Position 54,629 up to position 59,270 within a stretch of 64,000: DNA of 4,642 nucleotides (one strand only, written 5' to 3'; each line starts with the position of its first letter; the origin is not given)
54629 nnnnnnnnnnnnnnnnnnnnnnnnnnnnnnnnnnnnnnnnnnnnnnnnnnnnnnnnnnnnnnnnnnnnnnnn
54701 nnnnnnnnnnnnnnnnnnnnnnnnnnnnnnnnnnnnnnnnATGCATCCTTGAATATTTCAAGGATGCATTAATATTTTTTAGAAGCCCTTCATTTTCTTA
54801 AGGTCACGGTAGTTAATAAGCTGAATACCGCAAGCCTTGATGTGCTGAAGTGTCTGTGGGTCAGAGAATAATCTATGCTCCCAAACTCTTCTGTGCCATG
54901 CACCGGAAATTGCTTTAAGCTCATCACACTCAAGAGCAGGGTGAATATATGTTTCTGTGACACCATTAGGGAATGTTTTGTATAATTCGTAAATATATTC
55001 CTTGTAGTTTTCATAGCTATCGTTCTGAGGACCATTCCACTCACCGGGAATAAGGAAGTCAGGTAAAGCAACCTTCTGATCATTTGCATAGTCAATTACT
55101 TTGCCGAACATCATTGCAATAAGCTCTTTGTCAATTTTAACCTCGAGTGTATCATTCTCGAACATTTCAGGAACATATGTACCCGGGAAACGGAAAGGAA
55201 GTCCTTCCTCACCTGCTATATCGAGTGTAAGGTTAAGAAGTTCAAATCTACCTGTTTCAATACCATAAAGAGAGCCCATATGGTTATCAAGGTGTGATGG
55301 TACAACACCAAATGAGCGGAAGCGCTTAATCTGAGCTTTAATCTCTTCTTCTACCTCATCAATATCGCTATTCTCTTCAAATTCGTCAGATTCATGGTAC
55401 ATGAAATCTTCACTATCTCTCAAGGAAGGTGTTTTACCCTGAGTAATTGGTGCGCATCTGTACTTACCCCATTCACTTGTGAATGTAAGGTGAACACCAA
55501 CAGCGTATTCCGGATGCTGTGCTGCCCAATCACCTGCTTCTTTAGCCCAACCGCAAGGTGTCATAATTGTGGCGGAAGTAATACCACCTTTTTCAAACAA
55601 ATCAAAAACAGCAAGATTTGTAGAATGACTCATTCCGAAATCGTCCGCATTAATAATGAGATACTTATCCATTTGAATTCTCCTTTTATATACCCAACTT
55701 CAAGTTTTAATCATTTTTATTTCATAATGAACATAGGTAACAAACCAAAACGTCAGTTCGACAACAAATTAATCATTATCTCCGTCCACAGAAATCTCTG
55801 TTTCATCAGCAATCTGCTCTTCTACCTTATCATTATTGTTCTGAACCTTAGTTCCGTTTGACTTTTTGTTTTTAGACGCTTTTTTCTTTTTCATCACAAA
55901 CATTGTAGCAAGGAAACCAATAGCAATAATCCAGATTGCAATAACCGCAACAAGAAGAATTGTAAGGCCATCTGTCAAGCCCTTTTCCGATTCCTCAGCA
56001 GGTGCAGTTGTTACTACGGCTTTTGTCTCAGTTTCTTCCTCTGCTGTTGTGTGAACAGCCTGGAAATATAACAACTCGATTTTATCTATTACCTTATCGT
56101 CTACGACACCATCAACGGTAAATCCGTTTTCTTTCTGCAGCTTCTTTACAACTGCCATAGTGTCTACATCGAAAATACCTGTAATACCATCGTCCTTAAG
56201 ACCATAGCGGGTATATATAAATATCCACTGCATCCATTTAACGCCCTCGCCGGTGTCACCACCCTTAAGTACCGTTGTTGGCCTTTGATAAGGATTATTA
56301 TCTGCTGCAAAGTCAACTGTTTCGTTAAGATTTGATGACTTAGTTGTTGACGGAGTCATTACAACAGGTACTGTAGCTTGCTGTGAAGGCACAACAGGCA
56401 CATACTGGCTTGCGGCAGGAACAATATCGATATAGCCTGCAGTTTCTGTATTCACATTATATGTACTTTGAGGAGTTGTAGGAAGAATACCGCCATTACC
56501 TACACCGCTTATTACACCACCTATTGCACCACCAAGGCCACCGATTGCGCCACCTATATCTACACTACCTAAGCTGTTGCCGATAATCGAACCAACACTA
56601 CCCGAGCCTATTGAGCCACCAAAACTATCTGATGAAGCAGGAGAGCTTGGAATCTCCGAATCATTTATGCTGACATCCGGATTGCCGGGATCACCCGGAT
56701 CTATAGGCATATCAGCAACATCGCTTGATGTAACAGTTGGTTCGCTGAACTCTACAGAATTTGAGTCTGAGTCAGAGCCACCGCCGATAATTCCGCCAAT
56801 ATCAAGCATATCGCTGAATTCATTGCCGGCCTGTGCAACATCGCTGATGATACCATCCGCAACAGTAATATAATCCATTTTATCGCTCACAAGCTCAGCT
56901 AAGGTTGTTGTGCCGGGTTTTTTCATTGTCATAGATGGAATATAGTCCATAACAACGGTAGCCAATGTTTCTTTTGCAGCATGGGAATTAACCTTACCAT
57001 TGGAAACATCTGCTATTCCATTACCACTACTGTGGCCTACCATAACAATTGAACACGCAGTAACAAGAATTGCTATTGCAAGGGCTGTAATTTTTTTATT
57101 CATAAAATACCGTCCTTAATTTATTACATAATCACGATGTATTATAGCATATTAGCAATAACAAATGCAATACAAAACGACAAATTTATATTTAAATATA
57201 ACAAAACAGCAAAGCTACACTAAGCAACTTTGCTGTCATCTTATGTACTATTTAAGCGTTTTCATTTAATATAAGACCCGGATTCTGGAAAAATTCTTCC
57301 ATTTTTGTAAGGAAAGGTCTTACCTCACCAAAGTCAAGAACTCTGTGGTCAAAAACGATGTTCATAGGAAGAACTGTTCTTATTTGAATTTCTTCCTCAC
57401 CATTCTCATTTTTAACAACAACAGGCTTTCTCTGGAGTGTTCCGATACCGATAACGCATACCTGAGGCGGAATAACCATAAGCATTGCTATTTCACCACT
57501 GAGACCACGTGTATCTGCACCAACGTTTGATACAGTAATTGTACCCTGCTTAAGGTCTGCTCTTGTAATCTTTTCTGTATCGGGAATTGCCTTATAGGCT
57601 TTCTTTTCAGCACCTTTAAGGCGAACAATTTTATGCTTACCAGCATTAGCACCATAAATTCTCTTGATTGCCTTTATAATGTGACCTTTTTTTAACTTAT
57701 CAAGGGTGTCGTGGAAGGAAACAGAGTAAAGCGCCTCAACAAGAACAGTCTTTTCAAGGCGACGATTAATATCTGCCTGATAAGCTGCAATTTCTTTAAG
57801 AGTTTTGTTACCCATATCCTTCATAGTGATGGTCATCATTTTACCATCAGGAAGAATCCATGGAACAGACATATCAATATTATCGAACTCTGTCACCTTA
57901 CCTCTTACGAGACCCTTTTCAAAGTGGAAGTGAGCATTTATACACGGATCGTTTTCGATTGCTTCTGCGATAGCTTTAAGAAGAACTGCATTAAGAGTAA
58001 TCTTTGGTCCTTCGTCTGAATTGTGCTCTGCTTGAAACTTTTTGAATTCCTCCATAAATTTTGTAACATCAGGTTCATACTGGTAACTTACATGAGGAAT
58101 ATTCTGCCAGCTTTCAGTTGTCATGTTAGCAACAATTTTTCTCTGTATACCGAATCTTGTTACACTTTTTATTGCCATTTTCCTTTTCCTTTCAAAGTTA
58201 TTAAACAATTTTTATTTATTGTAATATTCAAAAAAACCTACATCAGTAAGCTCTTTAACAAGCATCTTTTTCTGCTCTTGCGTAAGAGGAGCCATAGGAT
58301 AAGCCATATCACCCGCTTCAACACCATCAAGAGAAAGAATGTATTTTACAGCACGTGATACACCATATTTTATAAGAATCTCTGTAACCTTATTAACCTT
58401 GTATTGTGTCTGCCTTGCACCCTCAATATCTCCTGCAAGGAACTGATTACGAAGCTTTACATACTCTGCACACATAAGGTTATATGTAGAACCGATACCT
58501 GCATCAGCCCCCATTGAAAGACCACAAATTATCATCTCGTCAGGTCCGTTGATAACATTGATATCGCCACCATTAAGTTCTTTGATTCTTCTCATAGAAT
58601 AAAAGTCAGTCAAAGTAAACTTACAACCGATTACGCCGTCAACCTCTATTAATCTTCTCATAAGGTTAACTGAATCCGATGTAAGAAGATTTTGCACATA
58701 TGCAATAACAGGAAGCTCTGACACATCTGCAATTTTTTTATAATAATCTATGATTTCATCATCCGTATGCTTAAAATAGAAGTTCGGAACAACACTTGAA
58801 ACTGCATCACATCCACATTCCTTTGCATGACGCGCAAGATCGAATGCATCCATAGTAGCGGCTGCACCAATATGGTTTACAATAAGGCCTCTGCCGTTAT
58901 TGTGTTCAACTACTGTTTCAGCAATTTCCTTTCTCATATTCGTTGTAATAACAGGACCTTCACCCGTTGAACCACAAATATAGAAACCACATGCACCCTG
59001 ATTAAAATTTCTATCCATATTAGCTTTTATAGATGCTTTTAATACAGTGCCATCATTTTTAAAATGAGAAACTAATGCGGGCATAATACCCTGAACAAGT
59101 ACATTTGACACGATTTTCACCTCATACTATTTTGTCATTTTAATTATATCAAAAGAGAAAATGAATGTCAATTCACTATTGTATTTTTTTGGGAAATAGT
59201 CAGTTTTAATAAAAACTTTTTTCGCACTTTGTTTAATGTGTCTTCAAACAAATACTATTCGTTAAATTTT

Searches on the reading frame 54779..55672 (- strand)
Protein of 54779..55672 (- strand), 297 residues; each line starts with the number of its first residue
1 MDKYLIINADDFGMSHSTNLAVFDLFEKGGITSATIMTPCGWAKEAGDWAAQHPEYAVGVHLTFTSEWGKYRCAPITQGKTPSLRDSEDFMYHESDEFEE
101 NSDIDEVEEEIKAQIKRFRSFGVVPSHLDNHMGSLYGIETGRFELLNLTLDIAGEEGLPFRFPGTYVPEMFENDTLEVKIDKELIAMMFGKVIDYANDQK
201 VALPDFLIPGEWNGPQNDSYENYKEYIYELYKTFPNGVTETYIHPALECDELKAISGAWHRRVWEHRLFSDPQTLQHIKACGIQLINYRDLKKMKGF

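Call 70: search_protein_families(library=pfam, proteins=[window:54779-55672:-], max_evalue=0.00001)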
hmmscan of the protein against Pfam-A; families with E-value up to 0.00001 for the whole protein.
window:54779-55672:- (297 aa): 1 family
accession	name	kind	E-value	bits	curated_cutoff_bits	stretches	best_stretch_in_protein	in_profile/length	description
PF04794.17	YdjC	-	7e-58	197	29.7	1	4-279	1-265/266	YdjC-like protein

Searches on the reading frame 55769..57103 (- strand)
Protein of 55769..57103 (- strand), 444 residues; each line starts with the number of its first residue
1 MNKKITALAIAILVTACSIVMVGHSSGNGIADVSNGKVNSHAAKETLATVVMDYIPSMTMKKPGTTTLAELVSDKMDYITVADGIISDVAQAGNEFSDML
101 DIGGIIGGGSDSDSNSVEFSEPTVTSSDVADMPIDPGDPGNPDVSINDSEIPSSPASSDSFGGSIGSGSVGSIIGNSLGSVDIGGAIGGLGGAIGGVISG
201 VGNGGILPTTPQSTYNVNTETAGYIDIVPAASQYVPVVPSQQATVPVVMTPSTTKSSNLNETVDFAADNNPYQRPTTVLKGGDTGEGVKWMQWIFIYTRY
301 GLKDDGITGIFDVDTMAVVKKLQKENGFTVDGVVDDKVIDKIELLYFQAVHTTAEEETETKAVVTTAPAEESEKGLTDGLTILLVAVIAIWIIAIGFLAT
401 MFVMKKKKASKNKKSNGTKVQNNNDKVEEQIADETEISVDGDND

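Call 70: search_protein_families(library=pfam, proteins=[window:55769-57103:-], max_evalue=0.00001)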
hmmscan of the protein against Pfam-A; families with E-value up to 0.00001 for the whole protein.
window:55769-57103:- (444 aa): 1 family
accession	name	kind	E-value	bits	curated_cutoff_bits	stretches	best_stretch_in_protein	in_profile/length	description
PF01471.23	PG_binding_1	-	1.4e-09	38.5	23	1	285-341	2-56/57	Putative peptidoglycan binding domain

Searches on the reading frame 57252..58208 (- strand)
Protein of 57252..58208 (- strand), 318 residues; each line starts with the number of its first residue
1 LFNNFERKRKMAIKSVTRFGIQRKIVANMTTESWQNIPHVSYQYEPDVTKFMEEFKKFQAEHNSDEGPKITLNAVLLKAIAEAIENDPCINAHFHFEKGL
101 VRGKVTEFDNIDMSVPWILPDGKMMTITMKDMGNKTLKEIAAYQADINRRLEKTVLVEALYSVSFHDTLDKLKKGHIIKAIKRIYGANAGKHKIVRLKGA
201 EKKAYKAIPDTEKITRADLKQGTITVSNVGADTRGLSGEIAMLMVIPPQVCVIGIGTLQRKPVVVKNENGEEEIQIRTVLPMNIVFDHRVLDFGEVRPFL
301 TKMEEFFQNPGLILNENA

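Call 70: search_protein_families(library=pfam, proteins=[window:57252-58208:-], max_evalue=0.00001)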
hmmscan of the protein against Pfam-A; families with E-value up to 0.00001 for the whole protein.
window:57252-58208:- (318 aa): 1 family
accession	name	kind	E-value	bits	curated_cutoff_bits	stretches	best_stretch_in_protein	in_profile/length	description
PF00198.28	2-oxoacid_dh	-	6.1e-37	127.7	23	2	211-314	137-231/232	2-oxoacid dehydrogenases acyltransferase (catalytic domain)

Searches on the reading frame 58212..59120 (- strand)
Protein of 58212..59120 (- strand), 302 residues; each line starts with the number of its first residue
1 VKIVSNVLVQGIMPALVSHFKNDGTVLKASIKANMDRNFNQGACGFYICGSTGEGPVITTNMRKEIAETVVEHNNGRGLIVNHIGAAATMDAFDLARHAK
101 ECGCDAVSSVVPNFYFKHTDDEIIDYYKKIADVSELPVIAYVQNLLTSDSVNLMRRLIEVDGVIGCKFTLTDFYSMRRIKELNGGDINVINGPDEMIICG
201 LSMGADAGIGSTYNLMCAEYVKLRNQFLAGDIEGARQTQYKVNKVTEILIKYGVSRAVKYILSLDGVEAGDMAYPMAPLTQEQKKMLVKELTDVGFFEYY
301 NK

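Call 70: search_protein_families(library=pfam, proteins=[window:58212-59120:-], max_evalue=0.00001)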
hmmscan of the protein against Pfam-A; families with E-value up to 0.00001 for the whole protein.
window:58212-59120:- (302 aa): 1 family
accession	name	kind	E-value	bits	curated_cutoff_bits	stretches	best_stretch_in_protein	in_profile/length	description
PF00701.28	DHDPS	-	3.2e-59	200.5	22.1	1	10-292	3-287/289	Dihydrodipicolinate synthetase family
